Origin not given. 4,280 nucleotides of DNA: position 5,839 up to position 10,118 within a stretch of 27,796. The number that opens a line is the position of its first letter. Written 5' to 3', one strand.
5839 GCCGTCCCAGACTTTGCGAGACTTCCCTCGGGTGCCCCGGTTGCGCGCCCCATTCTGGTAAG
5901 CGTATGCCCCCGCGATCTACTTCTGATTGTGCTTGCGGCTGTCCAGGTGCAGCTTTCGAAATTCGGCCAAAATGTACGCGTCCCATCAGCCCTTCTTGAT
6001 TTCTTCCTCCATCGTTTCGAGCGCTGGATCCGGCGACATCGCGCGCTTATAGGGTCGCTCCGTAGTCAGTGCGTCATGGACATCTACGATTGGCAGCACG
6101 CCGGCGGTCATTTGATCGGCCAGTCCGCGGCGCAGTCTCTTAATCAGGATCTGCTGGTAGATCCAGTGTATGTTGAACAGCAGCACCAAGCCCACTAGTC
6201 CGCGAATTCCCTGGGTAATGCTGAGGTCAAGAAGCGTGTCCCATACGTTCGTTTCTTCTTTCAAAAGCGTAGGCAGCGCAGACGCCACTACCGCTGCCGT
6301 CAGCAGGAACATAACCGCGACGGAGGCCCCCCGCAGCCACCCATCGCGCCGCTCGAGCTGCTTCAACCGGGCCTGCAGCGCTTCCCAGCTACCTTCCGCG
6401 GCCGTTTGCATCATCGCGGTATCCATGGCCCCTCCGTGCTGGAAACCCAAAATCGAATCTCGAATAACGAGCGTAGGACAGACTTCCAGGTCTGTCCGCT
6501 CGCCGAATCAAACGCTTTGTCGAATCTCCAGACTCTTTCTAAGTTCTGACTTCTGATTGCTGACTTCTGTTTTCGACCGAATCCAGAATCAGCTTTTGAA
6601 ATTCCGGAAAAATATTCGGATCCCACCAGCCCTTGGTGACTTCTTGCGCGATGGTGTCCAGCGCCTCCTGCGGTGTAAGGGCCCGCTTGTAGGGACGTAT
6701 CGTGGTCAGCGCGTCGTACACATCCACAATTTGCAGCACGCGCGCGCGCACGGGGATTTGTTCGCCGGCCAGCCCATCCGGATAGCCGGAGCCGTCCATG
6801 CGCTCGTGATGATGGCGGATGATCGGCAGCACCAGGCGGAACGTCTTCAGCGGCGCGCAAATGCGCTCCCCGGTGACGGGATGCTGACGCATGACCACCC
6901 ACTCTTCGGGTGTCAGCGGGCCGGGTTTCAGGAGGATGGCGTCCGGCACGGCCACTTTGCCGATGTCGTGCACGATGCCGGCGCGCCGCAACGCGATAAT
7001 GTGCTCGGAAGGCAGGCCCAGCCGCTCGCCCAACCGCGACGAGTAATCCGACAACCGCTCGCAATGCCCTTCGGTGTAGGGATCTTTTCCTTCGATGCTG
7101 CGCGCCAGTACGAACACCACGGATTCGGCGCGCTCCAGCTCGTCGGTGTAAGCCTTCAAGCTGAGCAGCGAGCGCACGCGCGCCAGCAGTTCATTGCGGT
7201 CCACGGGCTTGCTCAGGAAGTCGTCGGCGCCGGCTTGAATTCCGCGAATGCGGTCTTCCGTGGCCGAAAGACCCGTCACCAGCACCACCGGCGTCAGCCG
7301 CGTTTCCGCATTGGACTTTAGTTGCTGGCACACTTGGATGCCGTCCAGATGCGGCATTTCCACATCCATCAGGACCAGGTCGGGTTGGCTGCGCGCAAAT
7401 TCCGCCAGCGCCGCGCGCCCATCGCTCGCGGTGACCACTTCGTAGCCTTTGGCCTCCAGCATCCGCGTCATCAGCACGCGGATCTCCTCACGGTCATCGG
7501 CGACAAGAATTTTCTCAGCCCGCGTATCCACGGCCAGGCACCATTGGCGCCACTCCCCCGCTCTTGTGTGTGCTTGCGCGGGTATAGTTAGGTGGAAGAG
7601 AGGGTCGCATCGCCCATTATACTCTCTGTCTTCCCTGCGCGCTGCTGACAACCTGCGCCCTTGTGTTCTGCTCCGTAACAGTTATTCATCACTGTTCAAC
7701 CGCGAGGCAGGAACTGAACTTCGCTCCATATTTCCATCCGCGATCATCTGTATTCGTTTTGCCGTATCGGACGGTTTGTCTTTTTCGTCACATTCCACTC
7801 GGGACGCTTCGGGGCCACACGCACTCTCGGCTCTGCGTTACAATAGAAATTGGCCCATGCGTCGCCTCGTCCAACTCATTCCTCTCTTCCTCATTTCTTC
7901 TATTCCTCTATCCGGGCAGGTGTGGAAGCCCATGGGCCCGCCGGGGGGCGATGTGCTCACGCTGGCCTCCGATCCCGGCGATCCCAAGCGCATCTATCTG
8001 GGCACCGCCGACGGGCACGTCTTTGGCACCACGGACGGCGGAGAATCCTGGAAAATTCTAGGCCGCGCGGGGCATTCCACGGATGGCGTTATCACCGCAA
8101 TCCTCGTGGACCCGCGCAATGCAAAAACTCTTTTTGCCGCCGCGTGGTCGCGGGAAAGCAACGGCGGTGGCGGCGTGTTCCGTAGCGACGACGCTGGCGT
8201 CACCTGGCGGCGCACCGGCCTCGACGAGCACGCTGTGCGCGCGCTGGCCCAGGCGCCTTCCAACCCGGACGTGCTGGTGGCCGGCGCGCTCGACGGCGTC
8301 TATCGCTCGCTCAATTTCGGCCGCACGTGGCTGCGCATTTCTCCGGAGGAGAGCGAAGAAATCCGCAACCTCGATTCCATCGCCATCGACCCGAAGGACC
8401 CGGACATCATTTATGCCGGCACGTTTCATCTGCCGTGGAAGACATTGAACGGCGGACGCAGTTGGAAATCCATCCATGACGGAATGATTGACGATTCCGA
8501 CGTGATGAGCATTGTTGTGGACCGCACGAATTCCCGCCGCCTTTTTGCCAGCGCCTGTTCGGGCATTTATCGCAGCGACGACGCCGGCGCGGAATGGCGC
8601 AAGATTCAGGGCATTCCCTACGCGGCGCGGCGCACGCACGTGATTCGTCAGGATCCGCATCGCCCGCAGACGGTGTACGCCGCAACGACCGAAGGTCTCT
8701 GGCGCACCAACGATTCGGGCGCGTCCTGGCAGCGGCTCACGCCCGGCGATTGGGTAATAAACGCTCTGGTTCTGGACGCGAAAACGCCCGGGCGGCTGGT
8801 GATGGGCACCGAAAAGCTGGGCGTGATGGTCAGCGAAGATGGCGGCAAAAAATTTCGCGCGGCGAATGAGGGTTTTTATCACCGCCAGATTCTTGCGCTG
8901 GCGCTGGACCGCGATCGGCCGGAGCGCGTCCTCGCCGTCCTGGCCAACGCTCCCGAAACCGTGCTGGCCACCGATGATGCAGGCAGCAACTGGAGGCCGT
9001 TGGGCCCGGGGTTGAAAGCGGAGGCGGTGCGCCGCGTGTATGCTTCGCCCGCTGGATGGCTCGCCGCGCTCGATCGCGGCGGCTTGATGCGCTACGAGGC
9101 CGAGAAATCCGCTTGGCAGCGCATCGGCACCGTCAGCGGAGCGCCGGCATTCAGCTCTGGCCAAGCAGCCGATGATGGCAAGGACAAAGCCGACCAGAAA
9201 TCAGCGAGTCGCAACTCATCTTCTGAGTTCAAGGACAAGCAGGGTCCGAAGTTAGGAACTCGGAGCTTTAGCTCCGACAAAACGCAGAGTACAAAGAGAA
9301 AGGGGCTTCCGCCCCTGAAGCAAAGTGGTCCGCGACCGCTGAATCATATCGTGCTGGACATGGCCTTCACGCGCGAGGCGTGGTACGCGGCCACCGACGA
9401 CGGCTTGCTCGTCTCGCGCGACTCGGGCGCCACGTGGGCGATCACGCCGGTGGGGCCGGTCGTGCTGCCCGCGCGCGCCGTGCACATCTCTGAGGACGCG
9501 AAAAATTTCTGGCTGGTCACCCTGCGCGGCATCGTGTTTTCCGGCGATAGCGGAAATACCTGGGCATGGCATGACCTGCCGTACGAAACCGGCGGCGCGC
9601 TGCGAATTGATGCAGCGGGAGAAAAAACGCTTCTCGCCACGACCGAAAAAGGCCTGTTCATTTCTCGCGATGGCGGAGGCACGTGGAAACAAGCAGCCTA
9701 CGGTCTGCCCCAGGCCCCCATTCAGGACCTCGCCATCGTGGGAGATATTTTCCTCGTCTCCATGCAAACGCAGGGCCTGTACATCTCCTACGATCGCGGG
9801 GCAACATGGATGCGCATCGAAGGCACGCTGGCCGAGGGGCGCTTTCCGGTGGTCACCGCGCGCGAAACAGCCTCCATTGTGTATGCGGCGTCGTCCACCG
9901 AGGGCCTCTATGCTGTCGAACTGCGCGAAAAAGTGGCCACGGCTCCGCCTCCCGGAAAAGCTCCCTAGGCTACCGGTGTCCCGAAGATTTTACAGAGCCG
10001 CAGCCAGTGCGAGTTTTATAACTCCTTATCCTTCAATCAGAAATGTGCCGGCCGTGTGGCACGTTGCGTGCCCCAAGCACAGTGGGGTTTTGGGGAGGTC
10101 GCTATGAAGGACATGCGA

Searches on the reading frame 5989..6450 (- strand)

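Call 4: search_protein_families(library=pfam, proteins=[window:5989-6450:-], max_evalue=0.01)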
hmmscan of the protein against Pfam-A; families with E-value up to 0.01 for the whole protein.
window:5989-6450:- (154 aa): 2 families
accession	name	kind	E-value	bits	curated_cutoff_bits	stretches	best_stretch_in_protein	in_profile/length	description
PF13487.12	HD_5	-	0.0016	18.7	27.2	1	116-150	127-161/170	HD domain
PF03994.20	DUF350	-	0.0095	16.4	26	0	43-114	49-107/133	Domain of Unknown Function (DUF350)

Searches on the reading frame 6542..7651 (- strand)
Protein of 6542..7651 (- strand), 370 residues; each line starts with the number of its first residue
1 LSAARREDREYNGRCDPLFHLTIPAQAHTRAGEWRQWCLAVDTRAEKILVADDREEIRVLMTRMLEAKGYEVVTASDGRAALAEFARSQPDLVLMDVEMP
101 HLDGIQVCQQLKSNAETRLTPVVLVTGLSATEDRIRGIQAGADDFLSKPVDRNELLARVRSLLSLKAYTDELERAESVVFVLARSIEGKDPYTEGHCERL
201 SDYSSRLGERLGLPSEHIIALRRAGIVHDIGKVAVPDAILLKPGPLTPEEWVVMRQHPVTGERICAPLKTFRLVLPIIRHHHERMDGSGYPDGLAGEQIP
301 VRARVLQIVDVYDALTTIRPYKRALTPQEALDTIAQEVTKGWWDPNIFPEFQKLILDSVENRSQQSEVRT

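Call 4: search_protein_families(library=pfam, proteins=[window:6542-7651:-], max_evalue=0.01)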
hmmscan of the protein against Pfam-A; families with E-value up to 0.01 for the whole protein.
window:6542-7651:- (370 aa): 5 families
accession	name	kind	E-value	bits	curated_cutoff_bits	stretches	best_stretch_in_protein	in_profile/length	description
PF13487.12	HD_5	-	4.9e-41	140.7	27.2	1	182-347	3-170/170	HD domain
PF00072.30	Response_reg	-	1.4e-31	109.4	30.2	1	48-160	1-111/111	Response regulator receiver domain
PF01966.28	HD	-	3.9e-20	72.7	22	1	195-314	3-115/116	HD domain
PF23198.2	PDE8A_N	-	0.0022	18.4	29.6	1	66-132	31-98/147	PDE8A-like, N-terminal domain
PF20161.5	VpsR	-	0.0094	16.1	23.7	0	60-157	22-118/121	VpsR domain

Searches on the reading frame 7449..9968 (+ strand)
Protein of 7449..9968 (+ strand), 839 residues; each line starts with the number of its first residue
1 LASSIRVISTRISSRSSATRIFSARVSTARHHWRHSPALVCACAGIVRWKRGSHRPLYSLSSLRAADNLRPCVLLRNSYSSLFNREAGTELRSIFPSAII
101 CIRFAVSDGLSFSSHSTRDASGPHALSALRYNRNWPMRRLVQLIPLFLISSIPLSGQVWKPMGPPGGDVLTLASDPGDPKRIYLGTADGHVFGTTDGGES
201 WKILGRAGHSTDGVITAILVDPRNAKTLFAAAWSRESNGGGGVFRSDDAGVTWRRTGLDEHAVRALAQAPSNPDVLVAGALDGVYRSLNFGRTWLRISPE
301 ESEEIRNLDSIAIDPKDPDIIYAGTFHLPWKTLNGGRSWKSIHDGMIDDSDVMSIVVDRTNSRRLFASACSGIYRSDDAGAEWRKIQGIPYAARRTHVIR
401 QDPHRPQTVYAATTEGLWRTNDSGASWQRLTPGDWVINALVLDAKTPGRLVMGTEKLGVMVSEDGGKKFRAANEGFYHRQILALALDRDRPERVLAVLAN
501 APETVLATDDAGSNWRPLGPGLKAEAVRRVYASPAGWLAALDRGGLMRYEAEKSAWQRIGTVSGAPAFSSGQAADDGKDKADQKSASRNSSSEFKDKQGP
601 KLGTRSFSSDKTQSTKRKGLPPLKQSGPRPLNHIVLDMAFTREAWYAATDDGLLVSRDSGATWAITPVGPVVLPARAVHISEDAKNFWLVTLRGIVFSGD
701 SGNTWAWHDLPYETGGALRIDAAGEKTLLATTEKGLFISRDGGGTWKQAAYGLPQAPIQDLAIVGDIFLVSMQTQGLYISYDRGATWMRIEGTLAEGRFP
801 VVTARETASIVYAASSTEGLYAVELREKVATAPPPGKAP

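Call 37: search_protein_families(library=pfam, proteins=[window:7449-9968:+], max_evalue=0.0001)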
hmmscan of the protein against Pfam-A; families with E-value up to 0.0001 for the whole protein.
window:7449-9968:+ (839 aa): 3 families
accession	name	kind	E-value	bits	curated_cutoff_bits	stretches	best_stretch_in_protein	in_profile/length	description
PF15902.12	Sortilin-Vps10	-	8.4e-32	111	33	2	243-346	3-116/446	Sortilin, neurotensin receptor 3,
PF14870.12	PSII_BNR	-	7.4e-10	39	27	0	630-780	15-161/303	Photosynthesis system II assembly factor YCF48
PF02012.26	BNR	-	1.2e-09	37.2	27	0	737-747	1-11/12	BNR/Asp-box repeat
